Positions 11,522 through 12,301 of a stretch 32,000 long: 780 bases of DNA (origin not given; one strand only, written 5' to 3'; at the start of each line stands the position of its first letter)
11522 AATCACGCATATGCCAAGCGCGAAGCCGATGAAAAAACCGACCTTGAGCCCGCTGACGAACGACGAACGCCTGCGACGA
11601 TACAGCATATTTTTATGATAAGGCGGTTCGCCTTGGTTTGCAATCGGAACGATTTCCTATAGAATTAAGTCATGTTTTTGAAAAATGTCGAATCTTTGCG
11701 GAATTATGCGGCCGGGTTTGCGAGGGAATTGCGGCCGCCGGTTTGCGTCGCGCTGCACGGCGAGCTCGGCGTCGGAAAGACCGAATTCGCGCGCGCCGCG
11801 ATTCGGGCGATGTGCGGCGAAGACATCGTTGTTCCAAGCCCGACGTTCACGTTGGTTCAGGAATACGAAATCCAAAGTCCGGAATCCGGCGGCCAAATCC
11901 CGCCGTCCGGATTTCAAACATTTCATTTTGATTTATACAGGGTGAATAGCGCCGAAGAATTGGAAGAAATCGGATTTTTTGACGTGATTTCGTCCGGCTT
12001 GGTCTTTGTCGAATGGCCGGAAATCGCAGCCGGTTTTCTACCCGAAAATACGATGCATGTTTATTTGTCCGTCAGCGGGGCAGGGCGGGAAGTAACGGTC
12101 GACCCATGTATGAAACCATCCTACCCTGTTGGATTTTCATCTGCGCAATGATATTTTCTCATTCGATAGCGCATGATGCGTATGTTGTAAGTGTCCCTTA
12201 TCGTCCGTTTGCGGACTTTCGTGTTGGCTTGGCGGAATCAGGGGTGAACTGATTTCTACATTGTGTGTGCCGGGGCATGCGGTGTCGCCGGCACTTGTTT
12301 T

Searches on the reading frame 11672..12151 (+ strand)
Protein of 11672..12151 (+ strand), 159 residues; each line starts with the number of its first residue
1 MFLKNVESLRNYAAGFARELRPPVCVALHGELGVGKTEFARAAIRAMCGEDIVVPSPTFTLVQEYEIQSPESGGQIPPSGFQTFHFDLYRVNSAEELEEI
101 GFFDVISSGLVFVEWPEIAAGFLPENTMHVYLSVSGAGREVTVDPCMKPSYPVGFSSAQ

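Call 3: search_protein_families(library=pfam, proteins=[window:11672-12151:+], max_evalue=0.01)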
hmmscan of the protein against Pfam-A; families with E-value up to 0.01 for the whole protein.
window:11672-12151:+ (159 aa): 1 family
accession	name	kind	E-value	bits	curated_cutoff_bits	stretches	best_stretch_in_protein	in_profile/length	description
PF02367.23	TsaE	-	1.6e-30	106.1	26.6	1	4-134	2-120/128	Threonylcarbamoyl adenosine biosynthesis protein TsaE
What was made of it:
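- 11672..12151 (+): tsaE, convergent with the fusion. It marks the end of the division-gene string; no ftsZ follows. PF02367 E=2e-30 (call 3).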
